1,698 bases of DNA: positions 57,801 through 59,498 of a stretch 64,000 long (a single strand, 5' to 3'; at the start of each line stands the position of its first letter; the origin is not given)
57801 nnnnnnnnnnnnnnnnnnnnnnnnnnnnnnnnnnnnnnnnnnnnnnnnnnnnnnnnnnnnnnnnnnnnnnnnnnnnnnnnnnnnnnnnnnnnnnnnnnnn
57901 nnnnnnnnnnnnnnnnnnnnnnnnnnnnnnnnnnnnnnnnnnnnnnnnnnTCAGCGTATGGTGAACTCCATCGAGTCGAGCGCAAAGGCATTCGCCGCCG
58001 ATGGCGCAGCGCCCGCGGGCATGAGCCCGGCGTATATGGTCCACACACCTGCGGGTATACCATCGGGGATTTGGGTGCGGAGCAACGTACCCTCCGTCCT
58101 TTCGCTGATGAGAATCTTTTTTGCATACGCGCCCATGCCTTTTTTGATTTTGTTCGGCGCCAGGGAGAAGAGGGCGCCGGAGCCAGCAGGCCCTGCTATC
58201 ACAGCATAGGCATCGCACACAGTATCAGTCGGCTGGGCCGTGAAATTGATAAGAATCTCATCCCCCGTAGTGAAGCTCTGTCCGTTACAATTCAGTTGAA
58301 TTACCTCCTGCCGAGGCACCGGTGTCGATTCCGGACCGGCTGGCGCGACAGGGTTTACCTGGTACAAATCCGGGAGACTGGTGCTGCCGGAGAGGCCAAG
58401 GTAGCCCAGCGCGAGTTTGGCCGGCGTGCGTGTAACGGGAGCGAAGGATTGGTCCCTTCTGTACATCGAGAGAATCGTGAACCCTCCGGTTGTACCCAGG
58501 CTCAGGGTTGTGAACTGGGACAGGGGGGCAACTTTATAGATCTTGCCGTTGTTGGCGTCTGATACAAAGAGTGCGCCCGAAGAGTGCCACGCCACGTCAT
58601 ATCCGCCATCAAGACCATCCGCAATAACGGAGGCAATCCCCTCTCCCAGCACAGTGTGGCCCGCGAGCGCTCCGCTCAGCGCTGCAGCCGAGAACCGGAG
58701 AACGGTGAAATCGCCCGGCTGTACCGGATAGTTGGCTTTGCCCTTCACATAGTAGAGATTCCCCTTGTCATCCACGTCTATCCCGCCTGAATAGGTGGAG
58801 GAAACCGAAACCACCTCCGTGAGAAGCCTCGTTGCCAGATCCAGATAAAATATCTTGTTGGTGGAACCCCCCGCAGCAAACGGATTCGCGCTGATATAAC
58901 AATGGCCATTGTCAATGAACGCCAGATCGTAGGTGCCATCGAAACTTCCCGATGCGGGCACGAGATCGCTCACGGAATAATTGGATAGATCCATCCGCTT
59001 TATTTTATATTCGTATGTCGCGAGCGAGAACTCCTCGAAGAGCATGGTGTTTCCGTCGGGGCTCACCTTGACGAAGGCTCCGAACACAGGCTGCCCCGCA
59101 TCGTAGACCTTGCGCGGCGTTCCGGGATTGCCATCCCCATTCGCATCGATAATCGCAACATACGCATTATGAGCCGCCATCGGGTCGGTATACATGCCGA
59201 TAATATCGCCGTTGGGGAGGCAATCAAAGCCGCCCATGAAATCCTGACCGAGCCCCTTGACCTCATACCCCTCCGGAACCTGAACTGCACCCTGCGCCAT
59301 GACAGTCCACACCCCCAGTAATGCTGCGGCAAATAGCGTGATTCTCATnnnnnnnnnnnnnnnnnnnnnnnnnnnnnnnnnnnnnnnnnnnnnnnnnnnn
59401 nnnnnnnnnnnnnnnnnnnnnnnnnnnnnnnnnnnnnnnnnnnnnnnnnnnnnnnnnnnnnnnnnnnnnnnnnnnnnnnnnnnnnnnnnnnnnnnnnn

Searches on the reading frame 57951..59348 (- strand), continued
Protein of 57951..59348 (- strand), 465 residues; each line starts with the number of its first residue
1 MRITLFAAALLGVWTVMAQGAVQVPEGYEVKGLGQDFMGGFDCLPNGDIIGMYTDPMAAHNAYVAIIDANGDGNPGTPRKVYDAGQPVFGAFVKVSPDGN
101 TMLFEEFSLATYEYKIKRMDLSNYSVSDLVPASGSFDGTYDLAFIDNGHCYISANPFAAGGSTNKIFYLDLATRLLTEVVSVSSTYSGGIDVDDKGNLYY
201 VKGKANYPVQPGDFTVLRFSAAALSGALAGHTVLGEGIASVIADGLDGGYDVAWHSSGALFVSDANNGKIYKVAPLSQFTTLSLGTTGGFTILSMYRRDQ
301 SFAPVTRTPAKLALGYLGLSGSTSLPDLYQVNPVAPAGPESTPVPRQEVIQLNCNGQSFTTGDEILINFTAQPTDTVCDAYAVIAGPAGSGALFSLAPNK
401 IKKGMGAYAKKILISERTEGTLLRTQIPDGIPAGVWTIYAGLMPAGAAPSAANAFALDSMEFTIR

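Call 68: find_homologous_proteins(query=L006:7983-10628:+, max_evalue=0.00001)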
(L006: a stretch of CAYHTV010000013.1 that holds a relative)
Query L006:7983-10628:+ (881 aa): 7 proteins with E <= 0.00001 among 8000 candidates.
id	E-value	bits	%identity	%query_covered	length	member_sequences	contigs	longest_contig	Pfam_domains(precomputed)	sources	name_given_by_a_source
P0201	0.0e+0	1982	100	100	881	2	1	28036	PF22842.4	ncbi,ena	-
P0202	5.0e-297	1006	54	99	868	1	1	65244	PF05048.20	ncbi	-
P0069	1.8e-293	994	54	100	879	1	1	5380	PF13229.13,PF22842.4,PF05048.20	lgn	-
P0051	6.7e-291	985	54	96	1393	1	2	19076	PF13229.13,PF22842.4,PF05048.20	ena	-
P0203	1.0e-288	978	55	96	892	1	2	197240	PF13229.13,PF05048.20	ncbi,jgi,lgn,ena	-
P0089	3.2e-239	814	47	100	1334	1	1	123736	PF13229.13,PF12708.13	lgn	-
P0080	1.8e-236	805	48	96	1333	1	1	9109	PF22842.4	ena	-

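Call 69: find_encoding_contigs(protein=P0203, flank=10000, max_places=2)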
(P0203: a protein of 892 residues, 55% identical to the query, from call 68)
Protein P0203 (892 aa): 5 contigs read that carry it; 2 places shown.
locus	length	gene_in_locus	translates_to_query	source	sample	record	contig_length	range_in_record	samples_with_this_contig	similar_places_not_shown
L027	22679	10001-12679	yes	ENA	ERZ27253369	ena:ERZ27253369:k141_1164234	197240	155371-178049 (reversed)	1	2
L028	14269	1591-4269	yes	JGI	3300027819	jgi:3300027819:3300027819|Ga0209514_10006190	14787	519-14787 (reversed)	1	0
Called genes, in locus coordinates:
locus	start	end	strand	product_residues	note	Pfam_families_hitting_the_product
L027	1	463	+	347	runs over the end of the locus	PF08240:ADH_N, PF00107:ADH_zinc_N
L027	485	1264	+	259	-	PF00106:adh_short, PF08659:KR (weak), PF01370:Epimerase, PF13561:adh_short_C2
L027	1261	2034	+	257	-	PF08003:Methyltransf_9, PF13489:Methyltransf_23, PF03848:TehB (faint), PF05401:NodS, PF13649:Methyltransf_25, PF13847:Methyltransf_31, PF08241:Methyltransf_11, PF08242:Methyltransf_12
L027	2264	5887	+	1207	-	PF24908:Ig_SIBA-E_2nd (faint), PF17963:Big_9 (faint), PF22352:K319L-like_PKD (faint), PF05345:He_PIG (weak), PF26182:Ig_NUP210_5th (faint), PF05345:He_PIG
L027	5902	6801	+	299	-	PF14478:DUF4430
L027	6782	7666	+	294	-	-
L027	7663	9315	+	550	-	PF01078:Mg_chelatase (faint), PF03193:RsgA_GTPase (faint), PF03215:Rad17 (faint), PF20703:nSTAND1 (faint), PF20720:nSTAND3 (faint), PF00005:ABC_tran, PF00005:ABC_tran, PF13304:AAA_21 (weak), +9 more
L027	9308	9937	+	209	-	PF07155:ECF-ribofla_trS, PF12822:ECF_trnsprt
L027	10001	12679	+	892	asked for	PF05048:NosD (weak), PF13229:Beta_helix (weak)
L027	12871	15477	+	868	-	PF02310:B12-binding, PF04055:Radical_SAM, PF01636:APH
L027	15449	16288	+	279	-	PF13292:DXP_synthase_N (faint), PF00456:Transketolase_N, PF00676:E1_dh (weak)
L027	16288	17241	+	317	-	PF02779:Transket_pyr, PF02780:Transketolase_C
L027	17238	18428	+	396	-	-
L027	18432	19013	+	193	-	PF19480:DUF6016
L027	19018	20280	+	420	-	PF08421:Methyltransf_13, PF13489:Methyltransf_23, PF08241:Methyltransf_11 (weak), PF08242:Methyltransf_12, PF13649:Methyltransf_25 (faint), PF08484:Methyltransf_14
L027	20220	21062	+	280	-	PF00106:adh_short, PF01370:Epimerase (weak), PF13561:adh_short_C2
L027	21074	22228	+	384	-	PF13489:Methyltransf_23, PF08241:Methyltransf_11 (weak), PF08242:Methyltransf_12 (weak), PF13847:Methyltransf_31 (faint)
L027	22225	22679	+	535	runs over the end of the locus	-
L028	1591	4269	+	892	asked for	PF05048:NosD (weak), PF13229:Beta_helix (weak)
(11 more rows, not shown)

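Call 70: find_encoding_contigs(protein=P0089, flank=10000, max_places=2)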
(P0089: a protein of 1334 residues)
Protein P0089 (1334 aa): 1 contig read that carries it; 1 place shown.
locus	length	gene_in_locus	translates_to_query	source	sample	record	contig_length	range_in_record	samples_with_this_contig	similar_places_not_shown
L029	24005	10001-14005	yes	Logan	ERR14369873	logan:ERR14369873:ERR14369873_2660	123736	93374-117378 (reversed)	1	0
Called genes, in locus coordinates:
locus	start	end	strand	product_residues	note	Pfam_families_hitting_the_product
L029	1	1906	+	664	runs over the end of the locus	-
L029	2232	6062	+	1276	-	PF24908:Ig_SIBA-E_2nd (faint), PF05345:He_PIG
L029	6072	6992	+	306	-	PF14478:DUF4430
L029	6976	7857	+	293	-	PF02361:CbiQ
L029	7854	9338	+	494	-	PF02463:SMC_N (faint), PF03193:RsgA_GTPase (faint), PF13481:AAA_25 (faint), PF20703:nSTAND1 (faint), PF00005:ABC_tran, PF13191:AAA_16 (faint), PF13401:AAA_22 (faint), PF00005:ABC_tran, +2 more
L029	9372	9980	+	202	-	PF07155:ECF-ribofla_trS (weak), PF12822:ECF_trnsprt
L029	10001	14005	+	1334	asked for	PF12708:Pect-lyase_RHGA_epim (weak), PF13229:Beta_helix (weak)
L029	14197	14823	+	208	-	PF01583:APS_kinase, PF08433:KTI12 (faint), PF13671:AAA_33 (weak)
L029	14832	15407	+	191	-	PF13412:HTH_24 (weak)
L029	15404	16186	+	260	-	PF00483:NTP_transferase, PF12804:NTP_transf_3 (weak)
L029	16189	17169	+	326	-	PF04321:RmlD_sub_bind, PF01073:3Beta_HSD, PF01370:Epimerase, PF02719:Polysacc_synt_2, PF07993:NAD_binding_4 (weak), PF16363:GDP_Man_Dehyd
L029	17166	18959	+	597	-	PF00664:ABC_membrane, PF03193:RsgA_GTPase (weak), PF00005:ABC_tran, PF02463:SMC_N, PF13304:AAA_21 (faint)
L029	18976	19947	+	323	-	PF01073:3Beta_HSD, PF01370:Epimerase, PF02719:Polysacc_synt_2, PF04321:RmlD_sub_bind, PF05368:NmrA, PF07993:NAD_binding_4 (faint), PF13460:NAD_binding_10, PF16363:GDP_Man_Dehyd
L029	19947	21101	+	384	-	PF00155:Aminotran_1_2, PF01041:DegT_DnrJ_EryC1, PF01053:Cys_Met_Meta_PP, PF01212:Beta_elim_lyase, PF00266:Aminotran_5 (weak)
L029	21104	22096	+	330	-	PF01408:GFO_IDH_MocA, PF02894:GFO_IDH_MocA_C, PF22725:GFO_IDH_MocA_C3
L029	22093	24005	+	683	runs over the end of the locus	PF02348:CTP_transf_3, PF12804:NTP_transf_3, PF00202:Aminotran_3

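Call 82: search_protein_families(library=pfam, proteins=[L021:85-1227:+, L021:1249-1707:+, L021:1704-2693:+, L021:2690-3817:+, L002:5669-6469:+, L001:5979-7472:-, L003:6574-7797:-, L019:3432-5333:+, L005:5593-7239:+, L015:579-1544:-], max_evalue=0.0001)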
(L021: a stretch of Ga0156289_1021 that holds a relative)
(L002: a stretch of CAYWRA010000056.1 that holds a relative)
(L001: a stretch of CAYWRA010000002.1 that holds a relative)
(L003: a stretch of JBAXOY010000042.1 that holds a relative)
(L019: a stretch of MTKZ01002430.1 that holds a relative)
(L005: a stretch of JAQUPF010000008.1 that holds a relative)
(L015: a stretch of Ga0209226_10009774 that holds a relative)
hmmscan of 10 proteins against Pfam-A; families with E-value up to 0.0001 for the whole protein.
L021:85-1227:+ (380 aa): 3 families
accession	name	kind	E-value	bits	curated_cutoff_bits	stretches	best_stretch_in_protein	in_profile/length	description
PF18074.6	PriA_C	-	3.3e-17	63.5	26.9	1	283-376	1-95/95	Primosomal protein N C-terminal domain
PF00271.37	Helicase_C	-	2.1e-09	38.1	23.5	1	155-239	39-109/110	Helicase conserved C-terminal domain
PF18319.7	Zn_ribbon_PriA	-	2.3e-09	37.5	26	1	96-120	1-25/27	PriA DNA helicase Cys-rich region (CRR) domain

L021:1249-1707:+ (152 aa): 1 family
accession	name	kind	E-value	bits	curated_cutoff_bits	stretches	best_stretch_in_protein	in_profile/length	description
PF01327.26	Pep_deformylase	-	1.5e-46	158.3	22.8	1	4-150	2-152/156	Polypeptide deformylase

L021:1704-2693:+ (329 aa): 2 families
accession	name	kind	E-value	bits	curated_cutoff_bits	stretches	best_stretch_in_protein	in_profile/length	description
PF00551.24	Formyl_trans_N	-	2.2e-38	132.3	26.1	1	17-194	2-180/181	Formyl transferase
PF02911.23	Formyl_trans_C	-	1.7e-23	83.1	21.1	1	218-318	1-99/100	Formyl transferase, C-terminal domain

L021:2690-3817:+ (375 aa): 6 families
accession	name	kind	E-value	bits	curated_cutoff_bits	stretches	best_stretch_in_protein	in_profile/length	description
PF00534.26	Glycos_transf_1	-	2.1e-38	132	26.4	1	179-343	4-169/172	Glycosyl transferases group 1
PF13692.12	Glyco_trans_1_4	-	7.5e-34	117.5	27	1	191-332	2-142/142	Glycosyl transferases group 1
PF13439.12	Glyco_transf_4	-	3.6e-21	76.4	28.5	1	13-165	1-168/170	Glycosyltransferase Family 4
PF13579.12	Glyco_trans_4_4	-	7.2e-10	39.9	29.7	1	14-121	1-108/158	Glycosyl transferase 4-like domain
PF13477.12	Glyco_trans_4_2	-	1e-08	35.8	23.4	1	24-116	17-108/139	Glycosyl transferase 4-like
PF20706.3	GT4-conflict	-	9.6e-05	22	26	0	194-312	201-327/385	Family 4 Glycosyltransferase in conflict systems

L002:5669-6469:+ (266 aa): 3 families
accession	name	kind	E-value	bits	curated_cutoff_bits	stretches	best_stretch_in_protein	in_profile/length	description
PF00561.26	Abhydrolase_1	-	2.2e-25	90.2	25.8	1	22-251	3-245/245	alpha/beta hydrolase fold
PF12697.13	Abhydrolase_6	-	6.5e-18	66.6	26.3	1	22-254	1-214/217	Alpha/beta hydrolase family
PF12146.15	Hydrolase_4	-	1.4e-16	60.9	27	1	21-250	6-238/239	Serine aminopeptidase, S33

L001:5979-7472:- (497 aa): 1 family
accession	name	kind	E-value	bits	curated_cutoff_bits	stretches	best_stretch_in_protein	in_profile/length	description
PF00112.29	Peptidase_C1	-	9.7e-44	150.5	20.7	1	121-348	1-213/220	Papain family cysteine protease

L003:6574-7797:- (407 aa): 0 families

L019:3432-5333:+ (633 aa): 0 families

L005:5593-7239:+ (548 aa): 4 families
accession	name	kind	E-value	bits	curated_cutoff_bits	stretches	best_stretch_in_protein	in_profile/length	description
PF07719.23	TPR_2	-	5.8e-09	35.8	27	0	456-486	3-33/34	Tetratricopeptide repeat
PF00515.34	TPR_1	-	1.4e-06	28.3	27.8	0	456-486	3-33/34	Tetratricopeptide repeat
PF13428.12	TPR_14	-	2.7e-06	28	23.5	0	456-491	3-38/44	Tetratricopeptide repeat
PF14559.12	TPR_19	-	4.6e-06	27.3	25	0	392-435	9-52/68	Tetratricopeptide repeat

L015:579-1544:- (321 aa): 1 family
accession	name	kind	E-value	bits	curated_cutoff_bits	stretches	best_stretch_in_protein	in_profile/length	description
PF01297.22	ZnuA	-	4.7e-27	95.6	29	1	69-311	1-263/263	Zinc-uptake complex component A periplasmic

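Call 87: search_solved_structures(query=L029:9372-9980:+, max_evalue=1)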
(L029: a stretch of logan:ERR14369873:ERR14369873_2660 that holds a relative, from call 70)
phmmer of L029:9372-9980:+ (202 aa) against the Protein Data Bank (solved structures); distinct sequences matched with E-value up to 1: 2.
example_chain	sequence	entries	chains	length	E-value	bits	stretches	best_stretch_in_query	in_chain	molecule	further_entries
6fnp_A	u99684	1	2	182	6.3e-13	52.3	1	29-198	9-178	Membrane protein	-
4l6v_i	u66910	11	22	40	0.39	13.8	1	90-117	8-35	Photosystem I subunit III | Photosystem I reaction center subunit VIII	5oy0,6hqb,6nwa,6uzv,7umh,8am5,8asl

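Call 88: search_solved_structures(query=L029:6072-6992:+, max_evalue=1)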
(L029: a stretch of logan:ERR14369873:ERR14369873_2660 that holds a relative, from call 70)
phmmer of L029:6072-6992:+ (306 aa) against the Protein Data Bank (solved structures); distinct sequences matched with E-value up to 1: 19.
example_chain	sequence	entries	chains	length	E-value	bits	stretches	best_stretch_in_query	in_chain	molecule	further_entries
9o0h_B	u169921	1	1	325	1.2e-07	34.7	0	18-81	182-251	Transcription factor ETV6,Non-receptor tyrosine-protein kinase TNK1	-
5l0p_A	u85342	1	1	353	6.4e-07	32.3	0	18-68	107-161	Transcription factor ETV6, Transcription factor ETV6, Transcription factor ETV6, Ferric up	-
9e4q_A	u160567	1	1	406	9.6e-07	31.7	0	18-70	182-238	Transcription factor ETV6,DARPin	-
7n2b_A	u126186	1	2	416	1.3e-06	31.3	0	18-68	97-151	Transcription factor ETV6,Transcription factor ETV6,Transcription factor ETV6,3TEL-rigid-D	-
9cpl_A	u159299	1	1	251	0.00052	22.8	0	18-82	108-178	2TEL/Non-receptor tyrosine-protein kinase TNK1 fusion protein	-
2qb1_A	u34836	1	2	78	0.19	14.4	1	18-69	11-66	E80-TELSAM domain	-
2qb0_A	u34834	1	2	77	0.25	14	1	18-67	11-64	Transcription factor ETV6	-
1lky_A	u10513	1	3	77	0.25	14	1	18-67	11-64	TRANSCRIPTION FACTOR ETV6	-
1lky_B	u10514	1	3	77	0.25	13.9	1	18-69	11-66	TRANSCRIPTION FACTOR ETV6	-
9nge_A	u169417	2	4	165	0.31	13.6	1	18-67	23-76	Transcription factor ETV6,Non-receptor tyrosine-protein kinase TNK1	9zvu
1ji7_A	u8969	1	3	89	0.33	13.6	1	18-67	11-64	ETS-RELATED PROTEIN TEL1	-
9q4d_A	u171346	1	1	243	0.33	13.6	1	18-65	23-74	Transcription factor ETV6,DARPin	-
7ju2_A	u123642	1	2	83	0.39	13.3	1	18-67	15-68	Transcription factor ETV6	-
3wpx_A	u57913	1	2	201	0.46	13.1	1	187-259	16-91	PomB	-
8e1f_A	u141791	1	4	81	0.49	13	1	18-67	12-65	Transcription factor ETV6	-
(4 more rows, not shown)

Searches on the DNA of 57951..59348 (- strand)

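Call 16: search_rna_families(sources=[L001, L002, L003, L004, L005, L006, L007, L008, L009, L010], threshold=gathering)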
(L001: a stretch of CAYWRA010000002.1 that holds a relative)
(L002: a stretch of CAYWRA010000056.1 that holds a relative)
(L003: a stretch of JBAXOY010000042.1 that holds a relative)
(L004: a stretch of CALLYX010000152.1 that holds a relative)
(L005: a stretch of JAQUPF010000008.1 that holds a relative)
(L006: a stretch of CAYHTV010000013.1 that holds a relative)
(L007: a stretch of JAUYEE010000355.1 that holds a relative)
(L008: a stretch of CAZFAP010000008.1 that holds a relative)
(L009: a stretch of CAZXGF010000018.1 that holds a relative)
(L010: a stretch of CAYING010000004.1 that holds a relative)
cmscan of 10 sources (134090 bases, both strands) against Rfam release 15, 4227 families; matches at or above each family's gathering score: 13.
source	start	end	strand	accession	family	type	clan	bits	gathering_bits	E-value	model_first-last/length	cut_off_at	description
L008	125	308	+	RF00174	Cobalamin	Cis-reg; riboswitch;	CL00101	123.7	31.5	2.9e-30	1-189/189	no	Cobalamin riboswitch aptamer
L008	4943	5126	+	RF00174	Cobalamin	Cis-reg; riboswitch;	CL00101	119.5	31.5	4.5e-29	1-189/189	no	Cobalamin riboswitch aptamer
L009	7565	7746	+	RF00174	Cobalamin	Cis-reg; riboswitch;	CL00101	112.9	31.5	3.5e-27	1-189/189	no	Cobalamin riboswitch aptamer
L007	1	145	+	RF00174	Cobalamin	Cis-reg; riboswitch;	CL00101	97.5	31.5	9.1e-23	42-189/189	5'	Cobalamin riboswitch aptamer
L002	6520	6784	+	RF00174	Cobalamin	Cis-reg; riboswitch;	CL00101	77.4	31.5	5.1e-17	1-189/189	no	Cobalamin riboswitch aptamer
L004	3229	3405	+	RF00174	Cobalamin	Cis-reg; riboswitch;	CL00101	77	31.5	6.7e-17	45-169/189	no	Cobalamin riboswitch aptamer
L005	7631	7779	+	RF00174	Cobalamin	Cis-reg; riboswitch;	CL00101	76.2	31.5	1.1e-16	45-169/189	no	Cobalamin riboswitch aptamer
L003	7729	7888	+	RF00174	Cobalamin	Cis-reg; riboswitch;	CL00101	70.1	31.5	6.4e-15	45-169/189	no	Cobalamin riboswitch aptamer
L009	7033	7105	-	RF00005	tRNA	Gene; tRNA;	CL00001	69.7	29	8.1e-13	1-71/71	no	tRNA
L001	7621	7867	+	RF00174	Cobalamin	Cis-reg; riboswitch;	CL00101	57.1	31.5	3.2e-11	1-189/189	no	Cobalamin riboswitch aptamer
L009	13635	13721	+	RF00005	tRNA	Gene; tRNA;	CL00001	55.1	29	8e-09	1-71/71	no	tRNA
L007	2622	2666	-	RF01687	Acido-Lenti-1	Gene; sRNA;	-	49.3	37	8.4e-08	1-46/46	no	Acido-Lenti-1 RNA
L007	2386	2430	-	RF01687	Acido-Lenti-1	Gene; sRNA;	-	42.4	37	6.5e-06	1-46/46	no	Acido-Lenti-1 RNA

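Call 17: search_rna_families(sources=[L011, L012, L013, L014, L015, L016, L017, L019, L020, L021], threshold=gathering)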
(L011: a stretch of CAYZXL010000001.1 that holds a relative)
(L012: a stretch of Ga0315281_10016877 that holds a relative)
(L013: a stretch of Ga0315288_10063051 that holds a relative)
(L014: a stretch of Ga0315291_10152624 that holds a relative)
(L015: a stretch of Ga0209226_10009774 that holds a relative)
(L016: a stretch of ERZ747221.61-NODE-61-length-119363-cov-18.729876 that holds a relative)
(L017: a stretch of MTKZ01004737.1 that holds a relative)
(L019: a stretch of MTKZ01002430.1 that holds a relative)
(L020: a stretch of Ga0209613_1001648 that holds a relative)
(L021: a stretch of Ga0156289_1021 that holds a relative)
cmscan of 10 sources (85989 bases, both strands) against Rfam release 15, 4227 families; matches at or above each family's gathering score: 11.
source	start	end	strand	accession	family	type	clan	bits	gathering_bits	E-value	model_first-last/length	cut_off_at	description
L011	7628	7811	+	RF00174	Cobalamin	Cis-reg; riboswitch;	CL00101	116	31.5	3e-28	1-189/189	no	Cobalamin riboswitch aptamer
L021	3890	4092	+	RF00174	Cobalamin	Cis-reg; riboswitch;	CL00101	88.2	31.5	2.7e-20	1-189/189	no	Cobalamin riboswitch aptamer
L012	2657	2801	+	RF00174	Cobalamin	Cis-reg; riboswitch;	CL00101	79.7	31.5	7.3e-18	45-169/189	no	Cobalamin riboswitch aptamer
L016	4276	4439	+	RF00174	Cobalamin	Cis-reg; riboswitch;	CL00101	79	31.5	1.1e-17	45-169/189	no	Cobalamin riboswitch aptamer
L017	4276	4439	+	RF00174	Cobalamin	Cis-reg; riboswitch;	CL00101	79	31.5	1.1e-17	45-169/189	no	Cobalamin riboswitch aptamer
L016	2595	2770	+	RF00174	Cobalamin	Cis-reg; riboswitch;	CL00101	78.8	31.5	1.3e-17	1-189/189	no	Cobalamin riboswitch aptamer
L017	2595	2770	+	RF00174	Cobalamin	Cis-reg; riboswitch;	CL00101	78.8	31.5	1.3e-17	1-189/189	no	Cobalamin riboswitch aptamer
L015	1713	1915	+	RF00174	Cobalamin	Cis-reg; riboswitch;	CL00101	77.4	31.5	3.4e-17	1-189/189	no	Cobalamin riboswitch aptamer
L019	5689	5903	+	RF00174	Cobalamin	Cis-reg; riboswitch;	CL00101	75.1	31.5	1.4e-16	1-189/189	no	Cobalamin riboswitch aptamer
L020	5689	5903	+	RF00174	Cobalamin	Cis-reg; riboswitch;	CL00101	75.1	31.5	1.4e-16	1-189/189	no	Cobalamin riboswitch aptamer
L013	1622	1870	+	RF00174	Cobalamin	Cis-reg; riboswitch;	CL00101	71.8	31.5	1.3e-15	1-189/189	no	Cobalamin riboswitch aptamer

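Call 60: search_rna_families(sources=[L022, L025, L014, L006, L010], threshold=evalue, max_evalue=0.01)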
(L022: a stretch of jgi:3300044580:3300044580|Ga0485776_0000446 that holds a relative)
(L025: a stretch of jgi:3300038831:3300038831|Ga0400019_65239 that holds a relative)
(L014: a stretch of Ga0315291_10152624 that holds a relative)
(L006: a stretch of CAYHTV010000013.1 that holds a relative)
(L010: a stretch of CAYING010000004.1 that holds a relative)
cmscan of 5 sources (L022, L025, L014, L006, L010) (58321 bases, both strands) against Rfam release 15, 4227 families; matches with E-value up to 0.01: 2.
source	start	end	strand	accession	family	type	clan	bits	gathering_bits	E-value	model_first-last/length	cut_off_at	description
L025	7515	7717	+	RF00174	Cobalamin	Cis-reg; riboswitch;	CL00101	80.5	31.5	2.9e-18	1-189/189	no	Cobalamin riboswitch aptamer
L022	7712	7888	+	RF00174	Cobalamin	Cis-reg; riboswitch;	CL00101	77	31.5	2.9e-17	45-169/189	no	Cobalamin riboswitch aptamer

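Call 71: search_rna_families(sources=[L027, L029], threshold=evalue, max_evalue=0.1)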
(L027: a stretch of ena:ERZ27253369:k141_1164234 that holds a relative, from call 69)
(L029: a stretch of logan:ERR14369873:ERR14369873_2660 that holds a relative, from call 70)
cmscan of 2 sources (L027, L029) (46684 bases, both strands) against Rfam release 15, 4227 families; matches with E-value up to 0.1: 1.
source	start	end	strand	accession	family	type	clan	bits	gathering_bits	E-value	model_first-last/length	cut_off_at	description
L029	2045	2221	+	RF00174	Cobalamin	Cis-reg; riboswitch;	CL00101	69.9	31.5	2.4e-15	1-189/189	no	Cobalamin riboswitch aptamer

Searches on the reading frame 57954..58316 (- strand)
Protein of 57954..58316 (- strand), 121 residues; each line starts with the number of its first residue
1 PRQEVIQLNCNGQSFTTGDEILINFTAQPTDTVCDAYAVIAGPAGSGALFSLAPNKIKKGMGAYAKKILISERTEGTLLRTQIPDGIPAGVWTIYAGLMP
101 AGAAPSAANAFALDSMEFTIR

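Call 72: predict_structure(alignment_id=A2)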
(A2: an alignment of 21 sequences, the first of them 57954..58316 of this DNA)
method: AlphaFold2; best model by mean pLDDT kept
length: 121 residues; sequences in the alignment: 21
mean_pLDDT: 92.1   pTM: 0.82
mean pLDDT of the five models: 92.1, 92.1, 91.7, 90.3, 87.7
residues with pLDDT >= 90: 97; 70-90: 22; 50-70: 2; < 50: 0
segments of 3 or more residues with pLDDT < 50: none
pLDDT, mean of each block of 10 residues (from residue 1): 83 97 95 95 87 86 93 94 92 95 91 95 94
secondary structure, 60 per line:
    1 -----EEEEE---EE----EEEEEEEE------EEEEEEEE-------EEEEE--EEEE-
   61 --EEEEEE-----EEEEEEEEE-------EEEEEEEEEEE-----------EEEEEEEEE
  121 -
elements in order: E6-10 E20-27 E34-41 E49-53 E56-59 E63-68 E74-82 E90-100 E112-120
